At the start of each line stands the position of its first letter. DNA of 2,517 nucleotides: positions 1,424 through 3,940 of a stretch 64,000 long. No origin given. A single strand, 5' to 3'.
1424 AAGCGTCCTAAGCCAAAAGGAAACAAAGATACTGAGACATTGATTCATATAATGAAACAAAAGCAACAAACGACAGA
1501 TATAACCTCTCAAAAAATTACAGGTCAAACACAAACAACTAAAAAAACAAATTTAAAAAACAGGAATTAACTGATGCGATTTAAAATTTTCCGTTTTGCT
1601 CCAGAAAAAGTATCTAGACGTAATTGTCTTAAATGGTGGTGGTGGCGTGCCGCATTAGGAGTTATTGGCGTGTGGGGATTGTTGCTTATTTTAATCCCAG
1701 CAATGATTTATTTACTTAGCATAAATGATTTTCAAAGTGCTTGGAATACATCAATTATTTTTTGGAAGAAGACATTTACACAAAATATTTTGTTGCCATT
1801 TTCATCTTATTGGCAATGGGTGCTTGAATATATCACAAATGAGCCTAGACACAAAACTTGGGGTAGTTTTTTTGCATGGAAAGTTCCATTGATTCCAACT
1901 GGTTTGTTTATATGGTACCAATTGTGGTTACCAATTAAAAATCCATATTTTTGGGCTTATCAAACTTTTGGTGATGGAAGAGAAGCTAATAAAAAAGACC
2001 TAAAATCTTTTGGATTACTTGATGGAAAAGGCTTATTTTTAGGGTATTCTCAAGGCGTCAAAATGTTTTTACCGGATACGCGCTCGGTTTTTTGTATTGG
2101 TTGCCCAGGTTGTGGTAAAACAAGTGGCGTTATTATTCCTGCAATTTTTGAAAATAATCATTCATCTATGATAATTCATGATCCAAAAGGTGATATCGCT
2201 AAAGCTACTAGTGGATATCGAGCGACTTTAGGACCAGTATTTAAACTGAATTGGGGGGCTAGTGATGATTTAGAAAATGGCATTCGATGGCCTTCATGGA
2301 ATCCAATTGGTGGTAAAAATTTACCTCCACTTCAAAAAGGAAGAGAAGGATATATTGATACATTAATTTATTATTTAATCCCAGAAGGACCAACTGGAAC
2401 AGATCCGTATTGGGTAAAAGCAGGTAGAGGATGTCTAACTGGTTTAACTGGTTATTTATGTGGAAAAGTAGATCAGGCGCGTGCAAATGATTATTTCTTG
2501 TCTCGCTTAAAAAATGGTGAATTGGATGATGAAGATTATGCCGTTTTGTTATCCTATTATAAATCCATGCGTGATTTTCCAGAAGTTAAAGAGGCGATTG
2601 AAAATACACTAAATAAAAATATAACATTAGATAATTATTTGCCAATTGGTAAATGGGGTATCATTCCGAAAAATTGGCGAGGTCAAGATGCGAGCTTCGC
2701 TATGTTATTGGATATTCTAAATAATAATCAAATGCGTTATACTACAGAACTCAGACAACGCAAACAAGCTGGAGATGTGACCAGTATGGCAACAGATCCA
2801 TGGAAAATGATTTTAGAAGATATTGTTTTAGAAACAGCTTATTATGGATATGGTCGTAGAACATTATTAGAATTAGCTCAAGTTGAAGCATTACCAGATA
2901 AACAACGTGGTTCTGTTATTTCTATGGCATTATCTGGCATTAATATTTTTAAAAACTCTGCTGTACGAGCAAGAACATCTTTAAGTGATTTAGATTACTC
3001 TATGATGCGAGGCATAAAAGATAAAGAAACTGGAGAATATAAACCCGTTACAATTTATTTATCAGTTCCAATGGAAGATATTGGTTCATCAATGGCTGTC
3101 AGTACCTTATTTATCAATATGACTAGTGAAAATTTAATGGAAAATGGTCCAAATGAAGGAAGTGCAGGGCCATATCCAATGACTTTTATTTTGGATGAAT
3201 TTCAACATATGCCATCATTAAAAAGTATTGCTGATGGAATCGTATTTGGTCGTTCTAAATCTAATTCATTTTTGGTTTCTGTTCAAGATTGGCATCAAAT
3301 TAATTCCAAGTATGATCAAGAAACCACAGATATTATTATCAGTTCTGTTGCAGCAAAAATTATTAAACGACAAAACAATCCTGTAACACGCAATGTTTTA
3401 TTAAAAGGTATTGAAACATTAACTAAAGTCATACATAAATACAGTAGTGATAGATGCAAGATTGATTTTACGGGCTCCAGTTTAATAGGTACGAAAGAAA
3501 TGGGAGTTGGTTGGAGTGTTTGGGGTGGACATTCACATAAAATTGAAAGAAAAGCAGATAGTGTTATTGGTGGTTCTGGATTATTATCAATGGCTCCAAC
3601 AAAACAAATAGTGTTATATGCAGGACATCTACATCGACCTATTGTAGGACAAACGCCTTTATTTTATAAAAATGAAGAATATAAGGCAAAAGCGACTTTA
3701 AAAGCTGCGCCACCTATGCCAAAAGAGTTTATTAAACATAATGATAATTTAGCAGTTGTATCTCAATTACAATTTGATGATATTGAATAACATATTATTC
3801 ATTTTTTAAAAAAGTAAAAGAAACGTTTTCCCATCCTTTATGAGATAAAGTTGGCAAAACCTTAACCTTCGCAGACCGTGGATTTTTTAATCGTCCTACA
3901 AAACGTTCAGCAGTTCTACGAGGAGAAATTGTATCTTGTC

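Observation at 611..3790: Orphan VirD4/TraG-type coupling ATPase translationally coupled to a pentapeptide-repeat protein; no VirB components in the window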

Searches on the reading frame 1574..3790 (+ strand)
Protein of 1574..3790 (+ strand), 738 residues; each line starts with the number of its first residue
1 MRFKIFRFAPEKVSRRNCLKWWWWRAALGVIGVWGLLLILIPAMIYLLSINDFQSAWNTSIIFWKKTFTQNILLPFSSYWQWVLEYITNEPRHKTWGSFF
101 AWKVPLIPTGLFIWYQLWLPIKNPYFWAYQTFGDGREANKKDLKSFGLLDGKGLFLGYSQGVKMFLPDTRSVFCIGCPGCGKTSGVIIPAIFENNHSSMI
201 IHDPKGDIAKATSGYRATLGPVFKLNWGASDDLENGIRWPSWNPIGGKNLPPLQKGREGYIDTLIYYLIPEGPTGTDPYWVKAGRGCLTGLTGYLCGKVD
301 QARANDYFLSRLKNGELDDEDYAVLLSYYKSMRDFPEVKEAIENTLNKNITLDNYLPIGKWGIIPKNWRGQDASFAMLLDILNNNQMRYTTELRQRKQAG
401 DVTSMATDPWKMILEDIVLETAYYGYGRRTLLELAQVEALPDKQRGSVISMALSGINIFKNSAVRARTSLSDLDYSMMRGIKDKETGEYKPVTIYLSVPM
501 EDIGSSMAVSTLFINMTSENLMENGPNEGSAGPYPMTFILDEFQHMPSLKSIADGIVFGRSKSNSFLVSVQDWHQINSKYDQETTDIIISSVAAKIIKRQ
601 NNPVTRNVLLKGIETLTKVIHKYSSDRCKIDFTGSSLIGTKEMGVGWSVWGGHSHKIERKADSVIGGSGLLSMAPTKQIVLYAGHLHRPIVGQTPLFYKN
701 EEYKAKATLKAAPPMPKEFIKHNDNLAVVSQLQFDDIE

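Call 3: search_protein_families(library=pfam, proteins=[window:1574-3790:+], max_evalue=0.01)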
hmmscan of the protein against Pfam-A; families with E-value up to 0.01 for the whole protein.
window:1574-3790:+ (738 aa): 3 families
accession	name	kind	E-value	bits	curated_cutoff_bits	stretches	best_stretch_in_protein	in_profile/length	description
PF02534.20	T4SS-DNA_transf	-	2.4e-32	112.8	20.1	2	411-707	189-455/468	Type IV secretory system Conjugative DNA transfer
PF10412.15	TrwB_AAD_bind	-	8.3e-10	38.5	20.5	1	493-608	207-318/387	Type IV secretion-system coupling protein DNA-binding domain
PF12696.13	TraG-D_C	-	1e-09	38.8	22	1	535-606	1-72/126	TraM recognition site of TraD and TraG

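Call 4: search_protein_families(library=ncbifam, proteins=[window:1574-3790:+], max_evalue=0.01)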
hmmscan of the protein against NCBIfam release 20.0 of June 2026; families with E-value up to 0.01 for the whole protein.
window:1574-3790:+ (738 aa): 7 families
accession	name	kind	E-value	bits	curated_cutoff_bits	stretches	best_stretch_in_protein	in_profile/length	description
NF045973.1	conju_CD1115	equivalog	1.9e-28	99.5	250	2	439-599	205-356/442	VirD4-like conjugal transfer protein, CD1115 family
NF010472.0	PRK13897.1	equivalog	2.6e-19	69.2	728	2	441-614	324-486/657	type IV secretion system component VirD4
NF010450.0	PRK13876.1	subfamily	4.8e-18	64.7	674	2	64-226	43-200/667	IncP-type conjugal transfer protein TraG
NF010424.0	PRK13850.1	equivalog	5.1e-08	31.5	681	1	454-598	320-453/670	type IV secretion system ATPase VirD4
NF010453.0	PRK13880.1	subfamily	7.8e-07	27.6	586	0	398-591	300-494/630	conjugal transfer coupling protein TraG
NF041326.1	Bacteroid_MobC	subfamily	0.00088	17.8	900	1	537-600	459-520/655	conjugal transfer protein MobC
TIGR02759.1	TraD_Ftype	equivalog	0.0083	14.9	521.35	0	262-295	252-284/566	type IV conjugative transfer system coupling protein TraD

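Call 8: find_homologous_proteins(query=window:1574-3790:+)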
Query window:1574-3790:+ (738 aa): 167 proteins with E <= 0.001 among 8000 candidates; the best 120 are listed.
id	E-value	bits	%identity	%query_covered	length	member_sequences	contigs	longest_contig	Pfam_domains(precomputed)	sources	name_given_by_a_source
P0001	0.0e+0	1626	92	100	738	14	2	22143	PF10412.16,PF02534.21,PF12696.14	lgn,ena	-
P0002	0.0e+0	1620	92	100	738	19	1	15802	PF10412.16,PF02534.21,PF12696.14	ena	-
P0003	0.0e+0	1420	80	100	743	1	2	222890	PF10412.16,PF02534.21,PF12696.14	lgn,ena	-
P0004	0.0e+0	1410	81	100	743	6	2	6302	PF10412.16,PF02534.21,PF12696.14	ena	-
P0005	0.0e+0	1332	76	100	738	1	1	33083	PF10412.16,PF02534.21,PF12696.14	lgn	-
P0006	0.0e+0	1299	75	100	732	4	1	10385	PF10412.16,PF02534.21,PF12696.14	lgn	-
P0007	0.0e+0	1174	68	99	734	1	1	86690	PF10412.16,PF02534.21,PF12696.14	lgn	-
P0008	0.0e+0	1123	65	99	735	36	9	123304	PF10412.16,PF02534.21,PF12696.14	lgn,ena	-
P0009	0.0e+0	1114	65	100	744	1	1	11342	PF10412.16,PF02534.21,PF12696.14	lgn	-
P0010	0.0e+0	1105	64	100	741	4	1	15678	PF10412.16,PF02534.21,PF12696.14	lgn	-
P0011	0.0e+0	1066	62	99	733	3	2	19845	PF10412.16,PF02534.21,PF12696.14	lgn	-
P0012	0.0e+0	1059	64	98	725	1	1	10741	PF10412.16,PF02534.21,PF12696.14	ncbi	-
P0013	0.0e+0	1055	61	99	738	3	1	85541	PF10412.16,PF02534.21,PF12696.14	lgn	-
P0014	0.0e+0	1042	62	99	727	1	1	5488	PF10412.16,PF02534.21,PF12696.14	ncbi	-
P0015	0.0e+0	1040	62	98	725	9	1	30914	PF10412.16,PF02534.21,PF12696.14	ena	-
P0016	0.0e+0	1039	62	99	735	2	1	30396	PF10412.16,PF02534.21,PF12696.14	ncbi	-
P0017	0.0e+0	1039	63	99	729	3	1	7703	PF10412.16,PF02534.21,PF12696.14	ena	-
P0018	0.0e+0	1038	62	99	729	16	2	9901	PF10412.16,PF02534.21,PF12696.14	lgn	-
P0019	0.0e+0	1037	62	98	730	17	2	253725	PF10412.16,PF02534.21,PF12696.14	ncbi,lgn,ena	-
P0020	0.0e+0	1037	61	99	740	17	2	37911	PF10412.16,PF02534.21,PF12696.14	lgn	-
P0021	0.0e+0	1033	63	100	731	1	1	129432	PF10412.16,PF02534.21,PF12696.14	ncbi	-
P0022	0.0e+0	1032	61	98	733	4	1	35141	PF10412.16,PF02534.21,PF12696.14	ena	-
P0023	0.0e+0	1029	60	100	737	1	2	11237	PF10412.16,PF02534.21,PF12696.14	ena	-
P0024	0.0e+0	1026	60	100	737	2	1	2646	PF10412.16,PF02534.21,PF12696.14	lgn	-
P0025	0.0e+0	1025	63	97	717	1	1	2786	PF10412.16,PF02534.21,PF12696.14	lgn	-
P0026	0.0e+0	1024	60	99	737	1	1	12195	PF10412.16,PF02534.21,PF12696.14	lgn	-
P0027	0.0e+0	1023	62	98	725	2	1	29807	PF10412.16,PF02534.21,PF12696.14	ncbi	-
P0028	0.0e+0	1017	60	99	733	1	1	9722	PF10412.16,PF02534.21,PF12696.14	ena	-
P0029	0.0e+0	1016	61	97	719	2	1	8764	PF10412.16,PF02534.21,PF12696.14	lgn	-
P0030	0.0e+0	1013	61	98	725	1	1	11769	PF10412.16,PF02534.21,PF12696.14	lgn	-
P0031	0.0e+0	1011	60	99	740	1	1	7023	PF10412.16,PF02534.21,PF12696.14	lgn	-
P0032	2.3e-298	1010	60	99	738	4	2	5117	PF10412.16,PF02534.21,PF12696.14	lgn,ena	-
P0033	7.2e-298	1008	61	99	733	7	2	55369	PF10412.16,PF02534.21,PF12696.14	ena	-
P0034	3.4e-297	1006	60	99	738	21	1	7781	PF10412.16,PF02534.21,PF12696.14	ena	-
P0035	1.1e-296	1004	60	99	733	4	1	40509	PF10412.16,PF02534.21,PF12696.14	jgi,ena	-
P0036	1.6e-296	1004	60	99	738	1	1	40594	PF10412.16,PF02534.21,PF12696.14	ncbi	-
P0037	1.7e-296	1004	60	99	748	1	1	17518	PF10412.16,PF02534.21,PF12696.14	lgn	-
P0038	2.2e-296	1003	59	99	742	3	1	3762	PF10412.16,PF02534.21,PF12696.14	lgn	-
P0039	6.5e-296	1002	59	99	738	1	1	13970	PF10412.16,PF02534.21,PF12696.14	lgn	-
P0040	1.6e-295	1000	61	97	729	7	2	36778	PF10412.16,PF02534.21,PF12696.14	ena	-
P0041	2.7e-295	1000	59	99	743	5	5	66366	PF10412.16,PF02534.21,PF12696.14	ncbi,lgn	-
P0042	1.8e-294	997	59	99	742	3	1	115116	PF10412.16,PF02534.21,PF12696.14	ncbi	-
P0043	2.4e-294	996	59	99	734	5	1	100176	PF10412.16,PF02534.21,PF12696.14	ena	-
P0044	7.5e-293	991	59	99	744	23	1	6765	PF10412.16,PF02534.21,PF12696.14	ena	-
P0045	1.3e-292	991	60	99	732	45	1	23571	PF10412.16,PF02534.21,PF12696.14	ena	-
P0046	3.3e-292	989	59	99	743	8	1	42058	PF10412.16,PF02534.21,PF12696.14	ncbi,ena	-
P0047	5.2e-292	989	60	98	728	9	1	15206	PF10412.16,PF02534.21,PF12696.14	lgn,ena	-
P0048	9.0e-292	988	58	100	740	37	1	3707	PF10412.16,PF02534.21,PF12696.14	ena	-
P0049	1.3e-291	987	60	99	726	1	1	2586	PF10412.16,PF02534.21,PF12696.14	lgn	-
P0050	1.3e-284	964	59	100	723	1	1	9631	PF10412.16,PF02534.21,PF12696.14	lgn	-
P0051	1.4e-282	957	59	100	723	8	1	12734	PF10412.16,PF02534.21,PF12696.14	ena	-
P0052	2.6e-282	957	58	99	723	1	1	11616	PF10412.16,PF02534.21,PF12696.14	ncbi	-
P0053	5.0e-282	956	59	100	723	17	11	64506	PF10412.16,PF02534.21,PF12696.14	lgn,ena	-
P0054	4.5e-279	946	58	98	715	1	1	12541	PF10412.16,PF02534.21,PF12696.14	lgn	-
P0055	1.3e-271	921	56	98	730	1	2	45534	PF10412.16,PF02534.21,PF12696.14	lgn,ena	-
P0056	1.6e-268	911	56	99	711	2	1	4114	PF10412.16,PF02534.21,PF12696.14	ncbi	-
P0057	6.1e-267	906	65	83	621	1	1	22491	PF10412.16,PF02534.21,PF12696.14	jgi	-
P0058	5.4e-262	889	54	99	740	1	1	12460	PF10412.16,PF02534.21,PF12696.14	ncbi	-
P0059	1.8e-236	805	78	61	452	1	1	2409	PF10412.16,PF02534.21,PF12696.14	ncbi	ncbi:MAG: type IV secretory system conjugative DNA transfer family protein, partial [Alphaproteobact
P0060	5.3e-222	757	63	69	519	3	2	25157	PF02534.21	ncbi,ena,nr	ncbi:MAG: type IV secretory system conjugative DNA transfer family protein [Alphaproteobacteria bact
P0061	4.7e-221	754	51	96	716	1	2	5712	PF10412.16,PF02534.21,PF12696.14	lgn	-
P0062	2.6e-220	752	51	96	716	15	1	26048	PF10412.16,PF02534.21,PF12696.14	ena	-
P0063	2.4e-219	748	52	91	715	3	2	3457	PF10412.16,PF02534.21,PF12696.14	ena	-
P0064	5.1e-217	741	50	96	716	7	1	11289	PF10412.16,PF02534.21,PF12696.14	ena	-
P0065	4.0e-216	738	68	62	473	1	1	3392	PF02534.21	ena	-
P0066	7.0e-216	737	48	96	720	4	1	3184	PF10412.16,PF02534.21,PF12696.14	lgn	-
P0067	8.8e-214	730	51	92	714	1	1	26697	PF10412.16,PF02534.21,PF12696.14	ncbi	-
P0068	2.5e-210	719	49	92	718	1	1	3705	PF10412.16,PF02534.21,PF12696.14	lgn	-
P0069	3.8e-210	718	46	98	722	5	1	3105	PF10412.16,PF02534.21,PF12696.14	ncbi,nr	ncbi:MAG: type IV secretory system conjugative DNA transfer family protein [Alphaproteobacteria bact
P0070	5.6e-210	717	49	95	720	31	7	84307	PF10412.16,PF02534.21,PF12696.14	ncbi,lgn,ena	-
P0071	7.3e-210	717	50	96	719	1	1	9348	PF10412.16,PF02534.21,PF12696.14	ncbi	-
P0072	3.6e-209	715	46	96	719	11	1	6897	PF10412.16,PF02534.21,PF12696.14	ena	-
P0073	6.3e-208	711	48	96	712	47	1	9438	PF10412.16,PF02534.21,PF12696.14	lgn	-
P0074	7.5e-208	710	49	96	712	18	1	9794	PF10412.16,PF02534.21,PF12696.14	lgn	-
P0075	2.4e-206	705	48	97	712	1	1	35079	PF10412.16,PF02534.21,PF12696.14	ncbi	-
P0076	6.0e-206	704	48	95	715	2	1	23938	PF10412.16,PF02534.21,PF12696.14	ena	-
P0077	1.9e-204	699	47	98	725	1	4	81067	PF10412.16,PF02534.21,PF12696.14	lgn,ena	-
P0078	7.9e-203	694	47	96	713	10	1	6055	PF10412.16,PF02534.21,PF12696.14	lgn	-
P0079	2.0e-202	692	62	69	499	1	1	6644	PF10412.16,PF02534.21,PF12696.14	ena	-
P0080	1.9e-201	689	46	97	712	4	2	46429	PF10412.16,PF02534.21,PF12696.14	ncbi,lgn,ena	-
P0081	1.8e-197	676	45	97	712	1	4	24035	PF10412.16,PF02534.21,PF12696.14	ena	-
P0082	2.1e-197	676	47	96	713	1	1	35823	PF10412.16,PF02534.21,PF12696.14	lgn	-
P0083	5.6e-194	665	45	95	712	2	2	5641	PF10412.16,PF02534.21,PF12696.14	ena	-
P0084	7.4e-190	651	44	98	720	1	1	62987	PF10412.16,PF02534.21,PF12696.14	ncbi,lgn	-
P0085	4.8e-180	618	46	92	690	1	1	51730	PF10412.16,PF02534.21,PF12696.14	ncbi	-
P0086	1.0e-165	571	50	73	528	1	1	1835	PF10412.16,PF02534.21,PF12696.14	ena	-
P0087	7.5e-158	545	58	57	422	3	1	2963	PF02534.21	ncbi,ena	-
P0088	1.2e-156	541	61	55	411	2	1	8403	PF10412.16,PF02534.21,PF12696.14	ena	-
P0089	1.9e-156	540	41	87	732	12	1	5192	PF10412.16,PF02534.21,PF12696.14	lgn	-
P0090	1.9e-155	537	39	95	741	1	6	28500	PF10412.16,PF02534.21,PF12696.14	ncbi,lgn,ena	-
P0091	3.6e-154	533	39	95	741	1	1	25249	PF10412.16,PF02534.21,PF12696.14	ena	-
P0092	8.6e-154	532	39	95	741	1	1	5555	PF10412.16,PF02534.21,PF12696.14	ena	-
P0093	1.0e-152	528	39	95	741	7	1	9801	PF10412.16,PF02534.21,PF12696.14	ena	-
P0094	1.4e-151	524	40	92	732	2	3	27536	PF02534.21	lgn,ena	-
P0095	5.6e-151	522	40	92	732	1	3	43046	PF02534.21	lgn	-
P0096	1.0e-150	521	42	85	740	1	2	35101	PF02534.21,PF12696.14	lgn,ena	-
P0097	1.1e-150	521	40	87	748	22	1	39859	PF02534.21,PF12696.14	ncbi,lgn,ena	-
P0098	2.4e-150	520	41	85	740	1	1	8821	PF10412.16,PF02534.21,PF12696.14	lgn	-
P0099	2.9e-150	520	41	85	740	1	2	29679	PF10412.16,PF02534.21,PF12696.14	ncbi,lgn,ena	-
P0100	3.3e-150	520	41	88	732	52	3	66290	PF02534.21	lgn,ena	-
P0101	3.9e-150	520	41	85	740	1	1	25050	PF10412.16,PF02534.21,PF12696.14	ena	-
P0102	5.5e-150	519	42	85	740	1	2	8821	PF10412.16,PF02534.21,PF12696.14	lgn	-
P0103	1.0e-149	518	42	85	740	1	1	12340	PF10412.16,PF02534.21,PF12696.14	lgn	-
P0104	1.4e-149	518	41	85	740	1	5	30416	PF10412.16,PF02534.21,PF12696.14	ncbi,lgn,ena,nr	ncbi:MAG: type IV secretory system conjugative DNA transfer family protein [Alphaproteobacteria bact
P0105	1.7e-149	517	44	80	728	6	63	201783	PF02534.21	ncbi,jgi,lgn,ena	ncbi:MAG: type IV secretory system conjugative DNA transfer family protein [Alphaproteobacteria bact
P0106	2.0e-149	517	41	85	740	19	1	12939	PF10412.16,PF02534.21,PF12696.14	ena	-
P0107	2.1e-149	517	41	85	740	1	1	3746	PF10412.16,PF02534.21,PF12696.14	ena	-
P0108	2.6e-149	517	41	85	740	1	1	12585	PF10412.16,PF02534.21,PF12696.14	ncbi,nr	ncbi:MAG: type IV secretory system conjugative DNA transfer family protein [Alphaproteobacteria bact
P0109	2.6e-149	517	41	87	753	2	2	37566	PF10412.16,PF02534.21,PF12696.14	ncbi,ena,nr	ncbi:MAG: type IV secretory system conjugative DNA transfer family protein [Alphaproteobacteria bact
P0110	2.7e-149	517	41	85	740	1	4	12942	PF10412.16,PF02534.21,PF12696.14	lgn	-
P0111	3.4e-149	516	41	85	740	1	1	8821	PF10412.16,PF02534.21,PF12696.14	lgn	-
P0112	3.4e-149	516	41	85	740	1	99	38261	PF10412.16,PF02534.21,PF12696.14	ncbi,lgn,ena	-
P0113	4.3e-149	516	41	85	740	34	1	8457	PF10412.16,PF02534.21,PF12696.14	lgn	-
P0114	4.7e-149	516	41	85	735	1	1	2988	PF10412.16,PF02534.21,PF12696.14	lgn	-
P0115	6.0e-149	516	40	86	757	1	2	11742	PF02534.21,PF12696.14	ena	-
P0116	8.9e-149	515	41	85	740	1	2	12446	PF10412.16,PF02534.21,PF12696.14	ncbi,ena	-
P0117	1.1e-148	515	38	95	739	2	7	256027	PF10412.16,PF02534.21,PF12696.14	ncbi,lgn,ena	-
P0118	1.1e-148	515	41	85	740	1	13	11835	PF10412.16,PF02534.21,PF12696.14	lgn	-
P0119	1.3e-148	515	41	85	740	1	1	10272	PF10412.16,PF02534.21,PF12696.14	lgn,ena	-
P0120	1.7e-148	514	41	85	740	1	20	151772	PF10412.16,PF02534.21,PF12696.14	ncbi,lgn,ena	-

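Call 9: search_solved_structures(query=window:1574-3790:+, max_evalue=0.01, show_alignments=2)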
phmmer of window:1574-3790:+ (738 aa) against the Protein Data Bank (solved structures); distinct sequences matched with E-value up to 0.01: 0.

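Call 10: find_related_loci(query=window:1574-3790:+, collection=genome_contigs, flank=10000)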
Query window:1574-3790:+ (738 aa) in genome_contigs; peptide patterns used: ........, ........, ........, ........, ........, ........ (x = any residue, [..] = any of these).
22 stretches matched a pattern; 6 encode a relative of the query (tblastn E <= 1e-3); 6 distinct loci.
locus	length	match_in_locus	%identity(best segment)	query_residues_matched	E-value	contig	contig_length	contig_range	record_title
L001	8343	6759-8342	92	1-528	0e+0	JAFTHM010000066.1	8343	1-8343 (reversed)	MAG: Alphaproteobacteria bacterium isolate RGIG3823 Roe_deer_Cecum-1__c313738, whole genome shotgun sequence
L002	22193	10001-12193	65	2-735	0e+0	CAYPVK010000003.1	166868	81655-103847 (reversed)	MAG TPA_asm: uncultured Lactobacillales bacterium isolate SRP313737_co1_115 genome assembly, contig: NODE_81_length_1668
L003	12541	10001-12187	61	5-733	0e+0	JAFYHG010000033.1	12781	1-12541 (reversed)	MAG: Alphaproteobacteria bacterium isolate RGIG7089 Sheep_Rumen.Co__c4605527, whole genome shotgun sequence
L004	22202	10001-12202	60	2-737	0e+0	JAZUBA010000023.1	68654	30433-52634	MAG: Alphaproteobacteria bacterium isolate T1900045318_YK20190007.MAGScoT_cleanbin_000005 SGB_6327_k141_1649138, whole g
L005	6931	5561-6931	92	1-457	0e+0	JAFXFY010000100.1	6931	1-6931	MAG: Alphaproteobacteria bacterium isolate RGIG6380 Sheep_Rectum-5__c353087, whole genome shotgun sequence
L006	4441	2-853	92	453-736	2e-180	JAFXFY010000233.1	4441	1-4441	MAG: Alphaproteobacteria bacterium isolate RGIG6380 Sheep_Rectum-5__c812995, whole genome shotgun sequence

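Call 20: find_encoding_contigs(protein=P0105, flank=10000, max_places=4)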
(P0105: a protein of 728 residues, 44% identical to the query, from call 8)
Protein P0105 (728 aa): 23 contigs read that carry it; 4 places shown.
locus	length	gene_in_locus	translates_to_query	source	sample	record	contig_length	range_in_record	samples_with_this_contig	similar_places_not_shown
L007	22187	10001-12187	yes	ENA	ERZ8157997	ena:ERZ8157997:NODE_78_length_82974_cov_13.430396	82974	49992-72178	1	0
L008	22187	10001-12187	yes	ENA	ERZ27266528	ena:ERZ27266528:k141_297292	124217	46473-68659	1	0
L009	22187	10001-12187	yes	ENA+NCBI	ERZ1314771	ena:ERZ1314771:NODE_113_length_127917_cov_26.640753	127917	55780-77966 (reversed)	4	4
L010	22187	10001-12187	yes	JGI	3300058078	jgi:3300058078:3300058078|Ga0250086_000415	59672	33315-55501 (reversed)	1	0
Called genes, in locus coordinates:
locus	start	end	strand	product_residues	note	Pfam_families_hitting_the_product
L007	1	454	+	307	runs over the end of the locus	-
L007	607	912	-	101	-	-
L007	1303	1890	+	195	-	-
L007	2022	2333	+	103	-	-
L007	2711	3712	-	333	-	PF00730:HhH-GPD, PF00633:HHH (weak), PF14815:NUDIX_4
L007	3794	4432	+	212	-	PF05656:DUF805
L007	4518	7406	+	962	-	PF17900:Peptidase_M1_N, PF01433:Peptidase_M1, PF11940:DUF3458, PF17432:DUF3458_C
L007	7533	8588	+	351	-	-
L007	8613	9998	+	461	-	PF00805:Pentapeptide, PF13576:Pentapeptide_3 (faint), PF13599:Pentapeptide_4 (weak), PF00805:Pentapeptide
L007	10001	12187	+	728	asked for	PF02534:T4SS-DNA_transf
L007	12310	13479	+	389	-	PF00753:Lactamase_B, PF19583:ODP, PF12706:Lactamase_B_2, PF00258:Flavodoxin_1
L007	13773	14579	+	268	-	-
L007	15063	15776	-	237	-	-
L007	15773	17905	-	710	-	PF08308:PEGA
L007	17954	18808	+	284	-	PF13489:Methyltransf_23 (weak), PF08241:Methyltransf_11, PF08242:Methyltransf_12, PF13649:Methyltransf_25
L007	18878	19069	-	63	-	PF13597:NRDD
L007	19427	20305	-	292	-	-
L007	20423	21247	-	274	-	PF06594:HCBP_related (faint), PF00353:HemolysinCabind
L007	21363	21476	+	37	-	-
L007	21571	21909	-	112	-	PF03412:Peptidase_C39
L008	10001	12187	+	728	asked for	PF02534:T4SS-DNA_transf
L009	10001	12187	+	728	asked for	PF02534:T4SS-DNA_transf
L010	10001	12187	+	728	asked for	PF02534:T4SS-DNA_transf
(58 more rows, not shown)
